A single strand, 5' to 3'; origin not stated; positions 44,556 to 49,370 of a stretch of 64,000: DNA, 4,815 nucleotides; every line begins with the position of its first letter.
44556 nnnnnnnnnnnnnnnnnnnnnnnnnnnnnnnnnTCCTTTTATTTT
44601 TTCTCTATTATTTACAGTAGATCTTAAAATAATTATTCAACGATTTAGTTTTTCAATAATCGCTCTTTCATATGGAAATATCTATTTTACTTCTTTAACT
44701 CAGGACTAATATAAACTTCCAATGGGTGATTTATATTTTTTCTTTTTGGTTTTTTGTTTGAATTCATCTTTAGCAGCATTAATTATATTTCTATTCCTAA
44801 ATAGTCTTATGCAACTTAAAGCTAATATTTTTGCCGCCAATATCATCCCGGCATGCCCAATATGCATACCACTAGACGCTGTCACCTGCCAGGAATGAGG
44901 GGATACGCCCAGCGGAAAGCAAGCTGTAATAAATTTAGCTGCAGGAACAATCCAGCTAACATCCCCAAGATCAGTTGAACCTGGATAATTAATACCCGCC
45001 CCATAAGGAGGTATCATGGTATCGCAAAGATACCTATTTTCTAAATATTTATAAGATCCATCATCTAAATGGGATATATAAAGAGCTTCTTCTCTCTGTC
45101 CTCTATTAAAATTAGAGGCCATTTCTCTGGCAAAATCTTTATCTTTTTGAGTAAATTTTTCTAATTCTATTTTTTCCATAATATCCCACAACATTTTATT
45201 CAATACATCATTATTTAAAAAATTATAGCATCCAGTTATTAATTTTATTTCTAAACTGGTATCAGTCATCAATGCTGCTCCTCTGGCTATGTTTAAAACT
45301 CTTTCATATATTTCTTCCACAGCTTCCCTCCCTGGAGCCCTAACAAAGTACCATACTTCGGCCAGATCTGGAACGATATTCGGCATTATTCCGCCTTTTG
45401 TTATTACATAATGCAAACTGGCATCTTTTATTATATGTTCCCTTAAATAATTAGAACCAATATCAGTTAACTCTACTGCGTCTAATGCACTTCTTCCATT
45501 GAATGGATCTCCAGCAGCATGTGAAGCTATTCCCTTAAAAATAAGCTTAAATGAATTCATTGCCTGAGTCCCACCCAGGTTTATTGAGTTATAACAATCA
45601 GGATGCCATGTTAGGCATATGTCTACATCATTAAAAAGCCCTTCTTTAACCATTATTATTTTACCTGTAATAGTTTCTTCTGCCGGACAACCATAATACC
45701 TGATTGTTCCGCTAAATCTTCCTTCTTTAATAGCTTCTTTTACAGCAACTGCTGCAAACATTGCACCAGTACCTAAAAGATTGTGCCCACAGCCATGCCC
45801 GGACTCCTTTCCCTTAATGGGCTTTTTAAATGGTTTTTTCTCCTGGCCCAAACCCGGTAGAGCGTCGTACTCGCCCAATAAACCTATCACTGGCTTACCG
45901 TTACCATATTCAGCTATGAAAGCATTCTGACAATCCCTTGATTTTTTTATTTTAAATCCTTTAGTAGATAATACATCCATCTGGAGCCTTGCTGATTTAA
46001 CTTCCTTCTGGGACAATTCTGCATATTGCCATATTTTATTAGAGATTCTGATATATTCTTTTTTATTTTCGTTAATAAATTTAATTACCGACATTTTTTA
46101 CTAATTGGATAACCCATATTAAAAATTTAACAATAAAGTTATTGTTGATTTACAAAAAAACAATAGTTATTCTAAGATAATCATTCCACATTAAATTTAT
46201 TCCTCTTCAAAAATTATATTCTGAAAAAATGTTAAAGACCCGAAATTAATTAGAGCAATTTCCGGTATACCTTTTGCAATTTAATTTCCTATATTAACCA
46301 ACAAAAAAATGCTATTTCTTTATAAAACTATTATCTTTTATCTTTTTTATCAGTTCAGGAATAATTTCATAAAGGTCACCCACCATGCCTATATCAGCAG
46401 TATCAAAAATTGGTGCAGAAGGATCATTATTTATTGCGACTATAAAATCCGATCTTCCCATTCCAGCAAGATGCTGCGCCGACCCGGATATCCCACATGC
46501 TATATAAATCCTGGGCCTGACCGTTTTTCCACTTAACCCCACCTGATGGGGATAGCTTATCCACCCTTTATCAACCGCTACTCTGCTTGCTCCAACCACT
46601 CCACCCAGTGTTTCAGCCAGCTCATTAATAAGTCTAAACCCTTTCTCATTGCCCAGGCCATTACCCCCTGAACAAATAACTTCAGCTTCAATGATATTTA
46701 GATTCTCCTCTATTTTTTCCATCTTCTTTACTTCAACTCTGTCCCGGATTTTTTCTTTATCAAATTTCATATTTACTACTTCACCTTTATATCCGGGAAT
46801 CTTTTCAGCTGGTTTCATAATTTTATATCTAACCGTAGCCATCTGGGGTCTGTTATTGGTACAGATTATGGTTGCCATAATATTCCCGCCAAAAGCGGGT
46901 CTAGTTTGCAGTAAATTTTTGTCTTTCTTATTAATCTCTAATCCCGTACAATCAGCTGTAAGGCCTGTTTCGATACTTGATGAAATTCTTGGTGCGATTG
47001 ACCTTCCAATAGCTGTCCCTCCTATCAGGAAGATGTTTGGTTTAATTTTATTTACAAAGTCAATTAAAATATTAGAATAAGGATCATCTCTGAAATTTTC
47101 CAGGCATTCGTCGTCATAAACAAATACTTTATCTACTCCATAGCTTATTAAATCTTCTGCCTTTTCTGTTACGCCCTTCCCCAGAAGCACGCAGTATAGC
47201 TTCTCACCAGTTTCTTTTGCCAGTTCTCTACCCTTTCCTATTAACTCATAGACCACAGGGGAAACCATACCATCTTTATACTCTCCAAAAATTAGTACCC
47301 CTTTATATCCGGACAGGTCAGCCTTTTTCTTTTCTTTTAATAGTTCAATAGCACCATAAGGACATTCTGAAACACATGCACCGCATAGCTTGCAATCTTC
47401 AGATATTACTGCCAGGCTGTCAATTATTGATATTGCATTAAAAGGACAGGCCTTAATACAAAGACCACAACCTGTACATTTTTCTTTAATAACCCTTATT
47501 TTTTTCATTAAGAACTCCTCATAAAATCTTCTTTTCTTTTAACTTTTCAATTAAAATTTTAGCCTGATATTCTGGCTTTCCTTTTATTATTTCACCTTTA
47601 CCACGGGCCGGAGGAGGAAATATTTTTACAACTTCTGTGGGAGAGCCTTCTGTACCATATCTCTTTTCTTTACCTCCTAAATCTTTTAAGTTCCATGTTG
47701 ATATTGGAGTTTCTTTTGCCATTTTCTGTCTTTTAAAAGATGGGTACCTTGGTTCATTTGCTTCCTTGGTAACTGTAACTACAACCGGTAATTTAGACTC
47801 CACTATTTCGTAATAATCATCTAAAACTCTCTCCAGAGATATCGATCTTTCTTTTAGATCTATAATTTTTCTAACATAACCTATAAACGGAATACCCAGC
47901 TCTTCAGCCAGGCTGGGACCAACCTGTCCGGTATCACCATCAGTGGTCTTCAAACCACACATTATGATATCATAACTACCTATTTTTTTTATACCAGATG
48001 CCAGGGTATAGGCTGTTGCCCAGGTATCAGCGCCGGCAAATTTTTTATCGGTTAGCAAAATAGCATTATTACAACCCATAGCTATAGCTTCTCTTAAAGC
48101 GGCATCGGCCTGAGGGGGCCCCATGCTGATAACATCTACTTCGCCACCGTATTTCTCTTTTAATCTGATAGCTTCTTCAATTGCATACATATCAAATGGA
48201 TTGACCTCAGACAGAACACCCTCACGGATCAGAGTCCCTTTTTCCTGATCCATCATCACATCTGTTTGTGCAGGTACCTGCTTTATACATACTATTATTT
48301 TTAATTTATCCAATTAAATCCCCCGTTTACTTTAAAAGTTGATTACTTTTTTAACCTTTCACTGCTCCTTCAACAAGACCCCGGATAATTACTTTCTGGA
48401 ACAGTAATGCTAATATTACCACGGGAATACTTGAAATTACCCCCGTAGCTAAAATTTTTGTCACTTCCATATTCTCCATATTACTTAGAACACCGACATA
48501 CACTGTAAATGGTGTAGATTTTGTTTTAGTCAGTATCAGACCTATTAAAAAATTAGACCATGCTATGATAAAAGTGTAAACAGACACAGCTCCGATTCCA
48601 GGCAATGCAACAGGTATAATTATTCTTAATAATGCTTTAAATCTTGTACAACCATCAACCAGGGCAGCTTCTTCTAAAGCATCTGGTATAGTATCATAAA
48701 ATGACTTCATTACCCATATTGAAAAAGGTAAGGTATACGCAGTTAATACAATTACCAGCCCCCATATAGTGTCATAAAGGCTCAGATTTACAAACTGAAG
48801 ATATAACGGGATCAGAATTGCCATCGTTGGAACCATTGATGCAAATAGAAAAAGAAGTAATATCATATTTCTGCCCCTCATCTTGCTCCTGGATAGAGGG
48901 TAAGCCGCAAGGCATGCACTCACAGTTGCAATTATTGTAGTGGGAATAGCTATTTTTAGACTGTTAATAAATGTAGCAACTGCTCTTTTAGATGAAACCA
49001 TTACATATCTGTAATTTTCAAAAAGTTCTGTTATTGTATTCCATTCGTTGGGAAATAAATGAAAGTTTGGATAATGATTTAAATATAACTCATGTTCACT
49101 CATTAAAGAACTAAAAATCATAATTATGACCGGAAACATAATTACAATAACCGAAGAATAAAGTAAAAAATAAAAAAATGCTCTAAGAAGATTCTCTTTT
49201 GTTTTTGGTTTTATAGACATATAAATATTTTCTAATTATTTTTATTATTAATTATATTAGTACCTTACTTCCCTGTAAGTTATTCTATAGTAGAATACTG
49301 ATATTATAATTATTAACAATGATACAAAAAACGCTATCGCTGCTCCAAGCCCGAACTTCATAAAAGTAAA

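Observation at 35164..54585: ~20-kb amino-sugar/lactyl-ether catabolic island with two EtfAB pairs and three FAD-linked GlcD-like dehydrogenases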

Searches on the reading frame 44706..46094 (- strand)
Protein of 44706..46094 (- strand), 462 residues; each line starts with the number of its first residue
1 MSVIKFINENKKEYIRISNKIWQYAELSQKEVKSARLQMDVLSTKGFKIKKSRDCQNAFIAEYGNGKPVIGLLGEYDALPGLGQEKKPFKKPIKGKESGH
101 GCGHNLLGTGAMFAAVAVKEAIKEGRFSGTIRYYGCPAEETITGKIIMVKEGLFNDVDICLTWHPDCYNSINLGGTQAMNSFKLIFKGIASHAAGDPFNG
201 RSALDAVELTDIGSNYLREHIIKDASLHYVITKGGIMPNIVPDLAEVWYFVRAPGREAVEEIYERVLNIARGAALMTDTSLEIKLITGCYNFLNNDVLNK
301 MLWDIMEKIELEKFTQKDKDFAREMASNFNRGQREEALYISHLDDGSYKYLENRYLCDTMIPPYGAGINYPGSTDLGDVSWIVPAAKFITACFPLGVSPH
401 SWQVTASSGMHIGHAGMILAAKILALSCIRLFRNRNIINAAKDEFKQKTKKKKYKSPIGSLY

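Call 3: search_protein_families(library=pfam, proteins=[window:44706-46094:-])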
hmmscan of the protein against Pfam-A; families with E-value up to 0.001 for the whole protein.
window:44706-46094:- (462 aa): 2 families
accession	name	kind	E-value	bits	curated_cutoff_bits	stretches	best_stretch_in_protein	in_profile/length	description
PF01546.33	Peptidase_M20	-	7.7e-09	36.2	24.6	1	72-301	2-135/206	Peptidase family M20/M25/M40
PF07687.19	M20_dimer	-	9.8e-07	29.1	21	1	179-271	6-100/107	Peptidase dimerisation domain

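Call 5: search_protein_families(library=ncbifam, proteins=[window:44706-46094:-], max_evalue=0.00001)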
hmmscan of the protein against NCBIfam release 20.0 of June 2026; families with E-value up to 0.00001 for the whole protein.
window:44706-46094:- (462 aa): 7 families
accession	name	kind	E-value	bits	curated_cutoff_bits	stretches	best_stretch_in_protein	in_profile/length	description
TIGR01891.1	amidohydrolases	subfamily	6.2e-72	242.7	153.75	1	14-400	1-348/366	amidohydrolase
NF040868.1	carboxypep_CpsA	equivalog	1.3e-19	70.2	500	1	5-318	6-328/391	carboxypeptidase CpsA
NF006365.0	PRK08588.1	subfamily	3.2e-12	46.5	289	1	10-292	5-297/383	succinyl-diaminopimelate desuccinylase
NF038260.1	ectoine_DoeB_2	equivalog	2.1e-11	43.3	550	1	15-308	9-306/378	N(2)-acetyl-L-2,4-diaminobutanoate deacetylase DoeB2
TIGR01910.1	DapE-ArgE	subfamily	5.2e-07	29.2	217.6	1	43-273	32-279/373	ArgE/DapE family deacylase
NF005602.0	PRK07338.1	equivalog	1.1e-06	27.5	357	1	155-283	181-308/409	hydrolase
NF004788.0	PRK06133.1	subfamily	6.4e-06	25.3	349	1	59-294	97-330/417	glutamate carboxypeptidase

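Call 17: search_solved_structures(query=window:44706-46094:-, max_evalue=1e-10)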
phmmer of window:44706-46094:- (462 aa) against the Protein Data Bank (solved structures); distinct sequences matched with E-value up to 1e-10: 5.
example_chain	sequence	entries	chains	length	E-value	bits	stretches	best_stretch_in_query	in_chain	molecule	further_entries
3ram_A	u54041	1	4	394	1.4e-42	149.4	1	3-301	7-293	HmrA protein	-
8xzc_A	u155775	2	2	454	2.2e-31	112.4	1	98-305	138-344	Xaa-Arg dipeptidase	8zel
7yh4_A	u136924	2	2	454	4.4e-31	111.4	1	98-305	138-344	Xaa-Arg dipeptidase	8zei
3io1_A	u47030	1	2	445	1.6e-13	53.5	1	100-286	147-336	Aminobenzoyl-glutamate utilization protein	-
1ysj_A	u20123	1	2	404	3.2e-13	52.5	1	16-284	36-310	protein yxeP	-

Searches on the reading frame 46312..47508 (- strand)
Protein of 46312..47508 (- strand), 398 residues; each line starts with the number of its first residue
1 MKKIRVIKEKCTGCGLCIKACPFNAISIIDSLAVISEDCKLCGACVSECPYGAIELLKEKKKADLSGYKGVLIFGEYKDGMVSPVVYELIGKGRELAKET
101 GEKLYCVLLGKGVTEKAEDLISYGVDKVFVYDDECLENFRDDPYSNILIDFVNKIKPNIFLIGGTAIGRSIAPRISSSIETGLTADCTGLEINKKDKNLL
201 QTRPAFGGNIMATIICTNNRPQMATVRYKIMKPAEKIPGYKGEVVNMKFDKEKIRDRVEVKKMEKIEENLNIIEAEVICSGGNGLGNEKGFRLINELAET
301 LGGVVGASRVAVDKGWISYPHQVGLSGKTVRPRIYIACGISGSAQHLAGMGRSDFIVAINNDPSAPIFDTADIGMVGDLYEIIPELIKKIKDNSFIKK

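Call 3: search_protein_families(library=pfam, proteins=[window:46312-47508:-])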
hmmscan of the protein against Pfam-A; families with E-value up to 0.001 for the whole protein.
window:46312-47508:- (398 aa): 14 families
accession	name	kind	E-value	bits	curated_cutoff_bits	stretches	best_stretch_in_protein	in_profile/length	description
PF01012.27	ETF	-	7.2e-43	146.9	26.7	1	71-249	1-178/181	Electron transfer flavoprotein domain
PF00766.25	ETF_alpha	-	7.5e-33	112.8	27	1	272-350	2-80/81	Electron transfer flavoprotein FAD-binding domain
PF00037.32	Fer4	-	9.2e-17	60.5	21.1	2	5-27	2-24/24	4Fe-4S binding domain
PF12838.12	Fer4_7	-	2.6e-13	50.6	27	2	10-53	1-52/52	4Fe-4S dicluster domain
PF12837.12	Fer4_6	-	4.7e-12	45.7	25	2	4-26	2-24/24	4Fe-4S binding domain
PF12797.12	Fer4_2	-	5.7e-10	38.9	24.5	1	3-23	2-22/22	4Fe-4S binding domain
PF13187.11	Fer4_9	-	9.4e-09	35.6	27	1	10-54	1-52/52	4Fe-4S dicluster domain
PF25160.1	LdpA_Fe-S-bd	-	1.2e-08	35.1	27.6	1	4-28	21-45/49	LdpA Fe-S cluster-binding domain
PF13237.11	Fer4_10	-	1.2e-08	35.1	25.5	1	4-50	2-53/53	4Fe-4S dicluster domain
PF14697.11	Fer4_21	-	1.6e-08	35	35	1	7-56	4-59/59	4Fe-4S dicluster domain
PF12800.12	Fer4_4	-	2e-08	34.3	24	1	9-23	2-16/17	4Fe-4S binding domain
PF13484.11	Fer4_16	-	3.1e-07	31.5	30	0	10-27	1-18/66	4Fe-4S double cluster binding domain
PF12798.12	Fer4_3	-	1.2e-06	29.3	27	0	11-25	1-15/15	4Fe-4S binding domain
PF13183.11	Fer4_8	-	0.00088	20.2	27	0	9-23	3-17/68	4Fe-4S dicluster domain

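Call 5: search_protein_families(library=ncbifam, proteins=[window:46312-47508:-], max_evalue=0.00001)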
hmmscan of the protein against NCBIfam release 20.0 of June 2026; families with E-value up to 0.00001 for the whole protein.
window:46312-47508:- (398 aa): 37 families (the best 25 are shown)
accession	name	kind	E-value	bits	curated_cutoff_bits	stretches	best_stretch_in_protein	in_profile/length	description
NF042970.1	AcrlCoAredClosAcrA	equivalog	2.9e-102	342.4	600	2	193-392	154-359/360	acryloyl-CoA reductase electron transfer subunit beta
NF038209.1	mft_etfA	equivalog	4.6e-40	137.8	240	1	106-390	27-302/303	mycofactocin-associated electron transfer flavoprotein alpha subunit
NF051845.1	EtFlavAlphaProt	equivalog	1e-34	120.2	600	1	74-392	96-401/406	electron transfer flavoprotein subunit alpha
NF008884.0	PRK11916.1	equivalog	2.7e-33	115.7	528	1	97-390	24-310/312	electron transfer flavoprotein subunit alpha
NF002889.0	PRK03363.1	equivalog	1.6e-23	83.5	549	1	119-388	43-309/313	electron transfer flavoprotein subunit alpha/FixB family protein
NF038196.1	ferrodoxin_EFR1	subfamily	5.4e-14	52.8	75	1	7-62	182-237/242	EFR1 family ferrodoxin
NF040770.1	hetero_SS_HdrA2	exception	1.6e-11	43.1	1100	1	5-59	573-628/777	CoB-CoM heterodisulfide reductase HdrA2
NF058577.1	FdxA_fam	equivalog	4.5e-11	42.8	65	1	6-53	4-52/52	4Fe-4S ferredoxin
NF005503.0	PRK07118.1-2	equivalog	3.1e-10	39.8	252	1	10-61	139-191/292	RnfABCDGE type electron transport complex subunit B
NF043069.1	T4HPD_activ_SAM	equivalog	9e-10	38.4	425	1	2-60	44-103/299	trans-4-hydroxy-L-proline dehydratase activase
TIGR01944.1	rnfB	subfamily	1e-09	38.3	68.7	1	6-63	110-169/190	RnfABCDGE type electron transport complex subunit B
NF045874.1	Vhu_polyferre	exception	1.8e-09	36.8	600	1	6-56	125-176/381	F420-non-reducing hydrogenase associated-polyferredoxin VhuB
NF005504.0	PRK07118.1-3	equivalog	2.3e-09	37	437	1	7-57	217-268/293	Fe-S cluster domain-containing protein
NF010368.0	PRK13795.1-3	equivalog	2.7e-09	35.8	588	1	10-51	588-629/635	hypothetical protein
NF005506.0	PRK07118.1-5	equivalog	4.9e-09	36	388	1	7-62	139-194/279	Fe-S cluster domain-containing protein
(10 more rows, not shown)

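Call 27: search_solved_structures(query=window:46312-47508:-, max_evalue=1e-20)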
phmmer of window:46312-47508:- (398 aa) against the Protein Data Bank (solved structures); distinct sequences matched with E-value up to 1e-20: 15.
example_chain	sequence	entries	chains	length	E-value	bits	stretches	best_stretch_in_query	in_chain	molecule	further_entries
6fah_A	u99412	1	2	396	3.8e-120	404.8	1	4-390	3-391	Caffeyl-CoA reductase-Etf complex subunit CarE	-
7qh2_A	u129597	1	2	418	1.7e-110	373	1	4-391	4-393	Lactate dehydrogenase (NAD(+),ferredoxin) subunit LctC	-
7koe_B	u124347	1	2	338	1.1e-90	307.8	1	69-392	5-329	Electron transfer flavoprotein, alpha subunit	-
5ol2_A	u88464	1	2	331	2.6e-87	296.7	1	71-390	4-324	Electron transfer flavoprotein large subunit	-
4kpu_A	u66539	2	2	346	6.7e-82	278.9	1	68-391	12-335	Electron transfer flavoprotein alpha subunit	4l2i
1t9g_R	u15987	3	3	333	1.2e-42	149.7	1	61-391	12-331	Electron transfer flavoprotein alpha-subunit, mitochondrial | Electron transfer flavoprotein alpha-subunit, mitochondrial precursor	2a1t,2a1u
3ih5_A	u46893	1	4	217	1.3e-42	149.6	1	70-257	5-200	Electron transfer flavoprotein alpha-subunit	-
1efv_A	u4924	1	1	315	1.5e-41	146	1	71-391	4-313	ELECTRON TRANSFER FLAVOPROTEIN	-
1efp_A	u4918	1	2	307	9.5e-37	130.2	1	109-389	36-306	PROTEIN (ELECTRON TRANSFER FLAVOPROTEIN)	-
5ow0_A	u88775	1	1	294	3.8e-33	118.3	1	147-393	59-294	Electron transfer flavoprotein, alpha subunit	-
1o94_D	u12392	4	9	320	2.9e-31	112.2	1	71-387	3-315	ELECTRON TRANSFER FLAVOPROTEIN ALPHA-SUBUNIT | ELECTRON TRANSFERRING FLAVOPROTEIN ALPHA-SUBUNIT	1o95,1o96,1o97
3clu_D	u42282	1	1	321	7e-31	110.9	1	71-387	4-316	Electron transfer flavoprotein subunit alpha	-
3clt_D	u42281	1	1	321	1.3e-30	110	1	71-387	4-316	Electron transfer flavoprotein subunit alpha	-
3clr_D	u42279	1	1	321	1.7e-30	109.6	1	71-387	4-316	Electron transfer flavoprotein subunit alpha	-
3cls_D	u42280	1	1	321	3.2e-30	108.7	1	71-387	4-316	Electron transfer flavoprotein subunit alpha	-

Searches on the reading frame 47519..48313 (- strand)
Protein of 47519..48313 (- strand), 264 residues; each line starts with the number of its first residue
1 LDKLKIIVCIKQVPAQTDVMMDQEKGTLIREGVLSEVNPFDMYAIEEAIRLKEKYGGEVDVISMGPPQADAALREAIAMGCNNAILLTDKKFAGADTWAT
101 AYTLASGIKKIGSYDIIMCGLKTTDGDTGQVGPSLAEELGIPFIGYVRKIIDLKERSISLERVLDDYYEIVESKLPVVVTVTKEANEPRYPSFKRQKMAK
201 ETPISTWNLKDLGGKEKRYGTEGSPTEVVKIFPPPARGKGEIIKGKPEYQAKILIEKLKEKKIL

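Call 3: search_protein_families(library=pfam, proteins=[window:47519-48313:-])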
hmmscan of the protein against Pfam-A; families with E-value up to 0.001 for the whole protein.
window:47519-48313:- (264 aa): 1 family
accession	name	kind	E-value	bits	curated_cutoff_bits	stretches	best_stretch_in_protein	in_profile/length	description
PF01012.27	ETF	-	1e-44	152.9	26.7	1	27-211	3-180/181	Electron transfer flavoprotein domain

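Call 5: search_protein_families(library=ncbifam, proteins=[window:47519-48313:-], max_evalue=0.00001)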
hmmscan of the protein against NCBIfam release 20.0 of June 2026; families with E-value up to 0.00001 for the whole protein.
window:47519-48313:- (264 aa): 6 families
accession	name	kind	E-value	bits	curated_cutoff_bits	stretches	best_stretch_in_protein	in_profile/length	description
NF040731.1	flavo_sub_EftB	exception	3.3e-86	288.9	445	1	5-264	1-260/260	electron transfer flavoprotein subunit beta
NF042971.1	AcrlCoAredClosAcrB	equivalog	4e-64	216.2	475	1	4-263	1-265/266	acryloyl-CoA reductase electron transfer subunit gamma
NF002888.0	PRK03359.1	subfamily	7.4e-35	120.6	219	1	4-259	1-253/256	putative electron transfer flavoprotein FixA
NF008998.0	PRK12342.1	equivalog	3e-34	118.5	338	1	4-260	1-251/254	electron transfer flavoprotein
TIGR04503.1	mft_etfB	hypoth_equivalog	8.8e-21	74.5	200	1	8-209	3-215/290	mycofactocin-associated electron transfer flavoprotein beta subunit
NF051844.1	ETFlavBetaProt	equivalog_domain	3.4e-09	36.6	350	1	41-199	24-174/254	electron transfer flavoprotein subunit beta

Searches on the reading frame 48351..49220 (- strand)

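Call 3: search_protein_families(library=pfam, proteins=[window:48351-49220:-])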
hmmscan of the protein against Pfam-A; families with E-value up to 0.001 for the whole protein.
window:48351-49220:- (289 aa): 1 family
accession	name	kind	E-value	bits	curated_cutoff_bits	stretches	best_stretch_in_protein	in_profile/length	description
PF00528.27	BPD_transp_1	-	9.8e-19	68.2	26.4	1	102-281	5-181/184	Binding-protein-dependent transport system inner membrane component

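Call 5: search_protein_families(library=ncbifam, proteins=[window:48351-49220:-], max_evalue=0.00001)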
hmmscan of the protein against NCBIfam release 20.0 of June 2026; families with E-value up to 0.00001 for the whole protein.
window:48351-49220:- (289 aa): 9 families
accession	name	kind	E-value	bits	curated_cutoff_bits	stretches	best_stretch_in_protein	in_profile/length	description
NF040932.1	ABC_arch_GlcU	equivalog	6.5e-29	101.4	340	1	23-283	12-265/272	glucose ABC transporter permease GlcU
NF008231.0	PRK10998.1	equivalog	9.6e-28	97.6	261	1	14-289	14-296/296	maltose ABC transporter permease MalG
NF008210.0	PRK10973.1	equivalog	7.8e-21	75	297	1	12-284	8-278/281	sn-glycerol-3-phosphate ABC transporter permease UgpE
NF007047.0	PRK09500.1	equivalog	7.5e-13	48.7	326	1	10-272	4-249/257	spermidine/putrescine ABC transporter permease PotC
TIGR02141.1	modB_ABC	equivalog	4.2e-10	39.6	182.6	1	87-270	3-201/208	molybdate ABC transporter permease subunit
TIGR01581.1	Mo_ABC_porter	hypoth_equivalog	3.7e-08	33.1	210.3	1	75-263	14-219/225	ABC transporter permease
NF040839.1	tungstate_WtpB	equivalog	8.3e-07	28.9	340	1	75-273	37-240/251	tungstate ABC transporter permease WtpB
TIGR03262.1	PhnU2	equivalog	1.8e-06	26.9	593.25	1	75-229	47-210/546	putative 2-aminoethylphosphonate ABC transporter permease subunit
TIGR02138.1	phosphate_pstC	equivalog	4.6e-06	25.9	196.45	0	16-214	4-214/296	phosphate ABC transporter permease subunit PstC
